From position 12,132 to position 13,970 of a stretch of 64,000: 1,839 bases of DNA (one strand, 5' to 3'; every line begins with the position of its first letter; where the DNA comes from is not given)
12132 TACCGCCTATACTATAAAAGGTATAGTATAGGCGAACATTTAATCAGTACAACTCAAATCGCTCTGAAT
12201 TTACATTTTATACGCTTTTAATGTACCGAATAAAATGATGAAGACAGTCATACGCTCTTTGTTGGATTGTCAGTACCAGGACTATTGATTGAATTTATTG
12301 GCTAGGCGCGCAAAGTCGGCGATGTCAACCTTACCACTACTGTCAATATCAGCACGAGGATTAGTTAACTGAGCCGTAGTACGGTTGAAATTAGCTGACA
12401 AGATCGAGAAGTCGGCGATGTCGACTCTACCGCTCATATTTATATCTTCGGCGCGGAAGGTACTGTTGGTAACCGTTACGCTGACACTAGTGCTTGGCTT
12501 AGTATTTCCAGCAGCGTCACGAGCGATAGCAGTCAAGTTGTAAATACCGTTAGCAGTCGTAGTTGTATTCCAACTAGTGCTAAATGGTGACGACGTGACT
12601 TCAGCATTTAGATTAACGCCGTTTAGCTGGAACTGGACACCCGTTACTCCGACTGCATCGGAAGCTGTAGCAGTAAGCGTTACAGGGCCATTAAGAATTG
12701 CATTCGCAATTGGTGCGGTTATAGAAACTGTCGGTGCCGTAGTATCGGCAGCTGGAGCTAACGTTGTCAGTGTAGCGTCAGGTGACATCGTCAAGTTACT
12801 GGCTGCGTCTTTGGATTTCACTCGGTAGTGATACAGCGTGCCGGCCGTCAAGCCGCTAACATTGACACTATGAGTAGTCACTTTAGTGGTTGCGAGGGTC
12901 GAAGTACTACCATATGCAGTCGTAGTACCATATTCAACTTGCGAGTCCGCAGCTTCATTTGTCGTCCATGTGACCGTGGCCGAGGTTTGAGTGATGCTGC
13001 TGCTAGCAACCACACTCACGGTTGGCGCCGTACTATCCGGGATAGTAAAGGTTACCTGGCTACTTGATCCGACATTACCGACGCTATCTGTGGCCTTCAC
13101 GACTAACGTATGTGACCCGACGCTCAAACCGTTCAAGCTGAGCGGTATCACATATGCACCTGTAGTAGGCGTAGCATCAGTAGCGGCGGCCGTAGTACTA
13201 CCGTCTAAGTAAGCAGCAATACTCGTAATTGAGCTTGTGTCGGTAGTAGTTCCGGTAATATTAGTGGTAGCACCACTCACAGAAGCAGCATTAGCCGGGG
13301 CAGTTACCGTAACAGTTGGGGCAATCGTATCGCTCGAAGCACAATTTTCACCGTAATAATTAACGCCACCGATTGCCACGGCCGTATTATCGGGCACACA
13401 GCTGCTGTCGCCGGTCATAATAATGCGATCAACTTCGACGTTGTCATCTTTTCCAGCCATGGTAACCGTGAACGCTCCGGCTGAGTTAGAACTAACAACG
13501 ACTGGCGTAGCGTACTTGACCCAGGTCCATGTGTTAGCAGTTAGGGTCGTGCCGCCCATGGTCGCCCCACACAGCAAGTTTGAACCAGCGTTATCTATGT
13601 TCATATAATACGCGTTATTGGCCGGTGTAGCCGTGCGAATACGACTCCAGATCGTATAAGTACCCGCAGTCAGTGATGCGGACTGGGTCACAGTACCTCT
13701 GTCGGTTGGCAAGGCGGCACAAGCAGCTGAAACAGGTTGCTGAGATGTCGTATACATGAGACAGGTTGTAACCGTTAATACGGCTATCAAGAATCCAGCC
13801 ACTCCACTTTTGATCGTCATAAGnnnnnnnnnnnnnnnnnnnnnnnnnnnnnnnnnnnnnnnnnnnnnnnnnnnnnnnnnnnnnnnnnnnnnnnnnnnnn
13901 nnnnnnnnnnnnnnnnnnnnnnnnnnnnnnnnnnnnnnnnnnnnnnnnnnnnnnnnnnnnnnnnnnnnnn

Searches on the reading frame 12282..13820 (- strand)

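Call 62: search_protein_families(library=pfam, proteins=[window:12282-13820:-], max_evalue=0.0001)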
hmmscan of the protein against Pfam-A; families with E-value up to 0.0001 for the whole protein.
window:12282-13820:- (512 aa): 5 families
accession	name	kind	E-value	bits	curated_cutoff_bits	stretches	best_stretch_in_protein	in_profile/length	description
PF17957.7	Big_7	-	6.6e-23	81.6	24.1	2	363-431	1-70/70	Bacterial Ig domain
PF16656.11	Pur_ac_phosph_N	-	8.8e-10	39.5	30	1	271-353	6-93/93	Purple acid Phosphatase, N-terminal domain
PF19077.6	Big_13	-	9.1e-08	33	27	1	381-450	32-100/102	Bacterial Ig-like domain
PF00404.24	Dockerin_1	-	1.8e-07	31.7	22.9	1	458-511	2-57/57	Dockerin type I domain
PF00041.27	fn3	-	1.7e-05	25.4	25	1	266-347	3-79/84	Fibronectin type III domain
